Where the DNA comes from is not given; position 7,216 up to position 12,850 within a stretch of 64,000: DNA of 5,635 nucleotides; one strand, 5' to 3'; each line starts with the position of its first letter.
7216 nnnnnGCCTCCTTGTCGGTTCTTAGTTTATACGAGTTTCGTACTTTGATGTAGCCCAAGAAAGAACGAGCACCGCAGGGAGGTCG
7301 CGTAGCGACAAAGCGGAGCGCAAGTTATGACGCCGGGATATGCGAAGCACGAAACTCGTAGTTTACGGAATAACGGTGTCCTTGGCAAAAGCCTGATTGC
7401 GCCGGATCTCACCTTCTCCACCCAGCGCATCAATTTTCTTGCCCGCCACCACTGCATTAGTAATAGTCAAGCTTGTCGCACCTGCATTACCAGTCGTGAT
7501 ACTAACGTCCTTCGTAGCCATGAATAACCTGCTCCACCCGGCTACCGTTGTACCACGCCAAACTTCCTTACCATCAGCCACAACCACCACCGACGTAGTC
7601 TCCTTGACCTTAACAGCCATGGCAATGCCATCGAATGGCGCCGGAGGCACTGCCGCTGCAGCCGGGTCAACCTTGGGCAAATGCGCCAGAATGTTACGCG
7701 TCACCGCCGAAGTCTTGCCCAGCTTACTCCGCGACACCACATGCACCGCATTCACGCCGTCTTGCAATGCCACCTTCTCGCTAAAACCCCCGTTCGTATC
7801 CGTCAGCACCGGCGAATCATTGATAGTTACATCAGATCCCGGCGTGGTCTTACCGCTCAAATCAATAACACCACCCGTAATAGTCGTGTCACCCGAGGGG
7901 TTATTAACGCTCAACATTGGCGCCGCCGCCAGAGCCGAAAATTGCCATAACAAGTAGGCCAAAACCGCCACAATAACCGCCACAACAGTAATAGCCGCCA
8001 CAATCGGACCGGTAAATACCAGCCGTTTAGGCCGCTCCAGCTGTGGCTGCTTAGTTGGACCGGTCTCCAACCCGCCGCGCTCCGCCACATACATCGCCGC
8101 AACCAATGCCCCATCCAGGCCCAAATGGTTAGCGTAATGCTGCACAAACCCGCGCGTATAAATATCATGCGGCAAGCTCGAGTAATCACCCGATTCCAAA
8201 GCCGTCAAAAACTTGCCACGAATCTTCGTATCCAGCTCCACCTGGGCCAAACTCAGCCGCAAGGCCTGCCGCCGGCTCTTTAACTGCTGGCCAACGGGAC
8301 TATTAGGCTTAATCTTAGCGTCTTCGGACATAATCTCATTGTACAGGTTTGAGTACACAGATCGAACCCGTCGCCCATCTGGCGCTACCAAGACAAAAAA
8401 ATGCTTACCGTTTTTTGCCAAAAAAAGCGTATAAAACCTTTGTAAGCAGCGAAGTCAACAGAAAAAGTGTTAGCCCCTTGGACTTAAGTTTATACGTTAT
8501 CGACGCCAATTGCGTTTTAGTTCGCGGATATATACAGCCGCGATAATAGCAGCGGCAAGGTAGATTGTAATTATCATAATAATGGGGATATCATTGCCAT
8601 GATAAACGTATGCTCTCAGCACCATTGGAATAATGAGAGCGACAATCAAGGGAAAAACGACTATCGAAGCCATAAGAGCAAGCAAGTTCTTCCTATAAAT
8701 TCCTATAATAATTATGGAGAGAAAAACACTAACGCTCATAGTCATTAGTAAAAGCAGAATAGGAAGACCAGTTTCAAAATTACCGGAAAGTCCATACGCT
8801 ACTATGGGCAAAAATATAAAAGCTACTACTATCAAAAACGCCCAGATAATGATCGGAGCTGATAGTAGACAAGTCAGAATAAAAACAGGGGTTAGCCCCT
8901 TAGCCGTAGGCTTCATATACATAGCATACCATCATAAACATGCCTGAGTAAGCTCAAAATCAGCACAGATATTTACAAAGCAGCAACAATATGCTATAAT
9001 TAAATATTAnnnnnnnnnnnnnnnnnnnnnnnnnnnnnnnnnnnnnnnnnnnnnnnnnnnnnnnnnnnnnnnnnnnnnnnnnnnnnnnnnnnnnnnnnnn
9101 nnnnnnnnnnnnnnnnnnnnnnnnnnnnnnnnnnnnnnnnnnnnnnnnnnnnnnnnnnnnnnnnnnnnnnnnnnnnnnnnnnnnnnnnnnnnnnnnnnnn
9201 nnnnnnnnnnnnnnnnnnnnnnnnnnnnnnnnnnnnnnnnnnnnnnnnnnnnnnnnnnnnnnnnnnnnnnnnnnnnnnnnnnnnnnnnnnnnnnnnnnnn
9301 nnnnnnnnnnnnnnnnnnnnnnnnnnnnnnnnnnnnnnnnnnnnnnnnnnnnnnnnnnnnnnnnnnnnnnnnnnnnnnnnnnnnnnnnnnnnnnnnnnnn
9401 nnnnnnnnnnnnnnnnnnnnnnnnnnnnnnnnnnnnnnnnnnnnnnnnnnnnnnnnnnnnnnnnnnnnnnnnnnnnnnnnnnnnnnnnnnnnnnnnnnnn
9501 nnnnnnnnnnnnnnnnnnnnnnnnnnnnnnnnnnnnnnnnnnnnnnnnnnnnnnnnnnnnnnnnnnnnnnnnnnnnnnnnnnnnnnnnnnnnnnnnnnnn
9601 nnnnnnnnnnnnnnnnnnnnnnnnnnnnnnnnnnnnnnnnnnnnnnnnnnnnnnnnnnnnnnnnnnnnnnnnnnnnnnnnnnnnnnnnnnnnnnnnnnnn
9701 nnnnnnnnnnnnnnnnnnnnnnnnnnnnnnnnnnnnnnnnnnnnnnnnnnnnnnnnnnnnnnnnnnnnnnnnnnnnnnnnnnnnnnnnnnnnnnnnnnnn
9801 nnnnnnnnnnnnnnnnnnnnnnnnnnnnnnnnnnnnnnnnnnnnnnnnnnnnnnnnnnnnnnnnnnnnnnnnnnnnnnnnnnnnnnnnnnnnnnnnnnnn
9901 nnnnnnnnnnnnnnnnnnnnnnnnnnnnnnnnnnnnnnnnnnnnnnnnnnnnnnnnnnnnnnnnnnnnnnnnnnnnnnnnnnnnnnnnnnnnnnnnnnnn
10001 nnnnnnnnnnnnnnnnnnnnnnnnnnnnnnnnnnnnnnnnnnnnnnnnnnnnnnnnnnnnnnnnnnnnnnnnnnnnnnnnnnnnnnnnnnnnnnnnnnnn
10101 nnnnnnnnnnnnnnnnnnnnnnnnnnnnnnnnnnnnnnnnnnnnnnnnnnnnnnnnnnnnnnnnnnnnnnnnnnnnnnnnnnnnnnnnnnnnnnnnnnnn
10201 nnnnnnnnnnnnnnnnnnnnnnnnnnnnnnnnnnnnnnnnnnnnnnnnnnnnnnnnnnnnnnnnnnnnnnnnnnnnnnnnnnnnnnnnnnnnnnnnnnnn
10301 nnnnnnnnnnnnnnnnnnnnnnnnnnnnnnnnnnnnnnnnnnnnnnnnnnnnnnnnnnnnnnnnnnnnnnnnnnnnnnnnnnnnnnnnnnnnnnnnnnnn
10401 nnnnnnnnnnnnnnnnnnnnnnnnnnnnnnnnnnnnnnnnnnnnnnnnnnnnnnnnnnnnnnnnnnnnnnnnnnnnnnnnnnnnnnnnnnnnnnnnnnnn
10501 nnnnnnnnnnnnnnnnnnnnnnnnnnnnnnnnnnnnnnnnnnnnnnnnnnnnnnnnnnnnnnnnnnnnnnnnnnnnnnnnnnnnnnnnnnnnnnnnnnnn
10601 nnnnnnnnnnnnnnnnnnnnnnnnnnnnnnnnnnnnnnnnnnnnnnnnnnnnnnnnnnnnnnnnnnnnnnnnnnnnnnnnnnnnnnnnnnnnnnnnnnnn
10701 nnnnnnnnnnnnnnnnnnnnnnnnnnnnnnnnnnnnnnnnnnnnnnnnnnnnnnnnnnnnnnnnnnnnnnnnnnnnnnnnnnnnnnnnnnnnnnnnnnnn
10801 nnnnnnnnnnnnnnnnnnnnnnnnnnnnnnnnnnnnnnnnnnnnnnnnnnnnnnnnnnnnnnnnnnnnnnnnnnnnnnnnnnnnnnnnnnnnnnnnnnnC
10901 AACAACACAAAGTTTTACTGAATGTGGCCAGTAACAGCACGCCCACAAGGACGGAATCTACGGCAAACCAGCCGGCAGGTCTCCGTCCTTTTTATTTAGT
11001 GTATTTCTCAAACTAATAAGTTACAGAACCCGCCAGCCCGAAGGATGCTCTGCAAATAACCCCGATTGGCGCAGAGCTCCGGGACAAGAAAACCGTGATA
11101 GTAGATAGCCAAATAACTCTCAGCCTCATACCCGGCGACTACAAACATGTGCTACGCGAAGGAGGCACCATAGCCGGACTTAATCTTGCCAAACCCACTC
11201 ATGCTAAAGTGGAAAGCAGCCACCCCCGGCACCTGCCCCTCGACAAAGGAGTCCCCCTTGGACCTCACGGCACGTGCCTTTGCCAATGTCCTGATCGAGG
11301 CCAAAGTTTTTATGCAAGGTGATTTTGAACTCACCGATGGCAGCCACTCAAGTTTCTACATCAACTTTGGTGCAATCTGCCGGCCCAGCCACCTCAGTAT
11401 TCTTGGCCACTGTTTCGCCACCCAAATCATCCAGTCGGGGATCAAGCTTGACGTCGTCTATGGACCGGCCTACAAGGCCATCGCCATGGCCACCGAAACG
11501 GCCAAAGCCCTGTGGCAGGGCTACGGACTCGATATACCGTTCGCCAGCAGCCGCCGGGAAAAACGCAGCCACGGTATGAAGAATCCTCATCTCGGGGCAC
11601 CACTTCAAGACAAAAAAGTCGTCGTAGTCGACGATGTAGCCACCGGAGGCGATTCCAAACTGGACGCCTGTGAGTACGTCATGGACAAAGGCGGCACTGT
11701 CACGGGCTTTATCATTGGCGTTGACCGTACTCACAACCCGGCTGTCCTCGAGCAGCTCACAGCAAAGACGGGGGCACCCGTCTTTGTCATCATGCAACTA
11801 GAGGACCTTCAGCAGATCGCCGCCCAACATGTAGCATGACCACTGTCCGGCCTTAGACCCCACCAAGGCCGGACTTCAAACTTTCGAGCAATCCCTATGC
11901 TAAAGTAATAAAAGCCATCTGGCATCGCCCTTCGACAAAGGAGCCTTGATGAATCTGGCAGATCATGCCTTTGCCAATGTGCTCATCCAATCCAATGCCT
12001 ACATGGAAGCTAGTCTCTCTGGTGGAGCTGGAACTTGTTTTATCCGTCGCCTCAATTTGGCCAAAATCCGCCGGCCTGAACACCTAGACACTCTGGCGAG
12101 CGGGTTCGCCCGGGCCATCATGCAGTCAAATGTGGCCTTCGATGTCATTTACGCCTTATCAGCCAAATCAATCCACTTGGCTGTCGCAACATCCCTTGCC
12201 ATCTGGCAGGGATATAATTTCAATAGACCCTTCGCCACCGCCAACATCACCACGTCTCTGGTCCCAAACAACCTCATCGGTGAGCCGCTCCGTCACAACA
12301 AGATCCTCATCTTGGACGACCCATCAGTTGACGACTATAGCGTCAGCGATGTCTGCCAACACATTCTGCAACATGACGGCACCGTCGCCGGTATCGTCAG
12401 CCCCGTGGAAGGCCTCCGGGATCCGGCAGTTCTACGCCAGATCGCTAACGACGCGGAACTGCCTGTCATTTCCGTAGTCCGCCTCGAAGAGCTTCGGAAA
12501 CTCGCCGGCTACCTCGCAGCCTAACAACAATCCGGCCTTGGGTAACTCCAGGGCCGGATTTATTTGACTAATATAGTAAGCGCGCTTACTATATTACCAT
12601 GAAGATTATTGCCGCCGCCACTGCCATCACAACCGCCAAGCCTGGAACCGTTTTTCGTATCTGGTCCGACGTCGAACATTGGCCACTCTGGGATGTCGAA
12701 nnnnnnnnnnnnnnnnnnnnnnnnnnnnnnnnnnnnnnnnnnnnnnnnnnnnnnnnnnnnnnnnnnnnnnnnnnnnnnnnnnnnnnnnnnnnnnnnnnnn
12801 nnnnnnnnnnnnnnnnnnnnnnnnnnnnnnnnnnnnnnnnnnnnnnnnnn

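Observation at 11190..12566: Tandem duplication of a PyrE-like phosphoribosyltransferase, including its leader, with the second copy catalytically degenerate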

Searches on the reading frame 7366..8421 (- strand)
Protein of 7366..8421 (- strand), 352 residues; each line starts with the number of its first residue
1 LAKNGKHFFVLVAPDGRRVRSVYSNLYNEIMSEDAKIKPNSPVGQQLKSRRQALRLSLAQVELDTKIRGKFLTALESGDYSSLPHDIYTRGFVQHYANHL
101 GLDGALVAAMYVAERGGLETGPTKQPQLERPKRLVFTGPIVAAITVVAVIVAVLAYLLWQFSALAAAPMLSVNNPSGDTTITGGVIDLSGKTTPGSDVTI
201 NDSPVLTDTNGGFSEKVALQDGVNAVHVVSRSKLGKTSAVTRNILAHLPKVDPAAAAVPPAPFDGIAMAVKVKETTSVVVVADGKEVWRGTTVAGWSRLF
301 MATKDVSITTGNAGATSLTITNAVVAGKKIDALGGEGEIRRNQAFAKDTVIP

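Call 22: search_protein_families(library=pfam, proteins=[window:7366-8421:-], max_evalue=0.001)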
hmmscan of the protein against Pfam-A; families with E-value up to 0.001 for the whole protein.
window:7366-8421:- (352 aa): 4 families
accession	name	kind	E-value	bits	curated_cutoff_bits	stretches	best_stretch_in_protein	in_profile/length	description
PF13413.12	HTH_25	-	1.9e-20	72.9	24.6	1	46-105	1-60/62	Helix-turn-helix domain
PF09136.16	Glucodextran_B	-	5.8e-07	29.8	27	1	168-246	1-81/83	Glucodextranase, domain B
PF13464.11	RodZ_C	-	1.8e-06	28.2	23.9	1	270-324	2-57/72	RodZ C-terminal domain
PF12844.13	HTH_19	-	0.00037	20.8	30.2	0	44-103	1-54/64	Helix-turn-helix domain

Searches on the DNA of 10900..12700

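Call 6: search_rna_families(source=window, start=10900, end=12700, threshold=evalue, max_evalue=10)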
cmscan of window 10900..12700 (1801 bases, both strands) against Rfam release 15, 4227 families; matches with E-value up to 10: 3.
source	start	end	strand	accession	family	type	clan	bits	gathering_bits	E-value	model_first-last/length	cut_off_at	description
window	12204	12243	+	RF00153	SNORD62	Gene; snRNA; snoRNA; CD-box;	CL00068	21.8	39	0.36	1-86/86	no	Small nucleolar RNA SNORD62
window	12327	12398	-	RF01059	mir-598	Gene; miRNA;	-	18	69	2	1-80/80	no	mir-598 microRNA precursor family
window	11382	11466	-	RF00603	SNORD23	Gene; snRNA; snoRNA; CD-box;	-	14.8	64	9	1-110/110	no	Small nucleolar RNA SNORD23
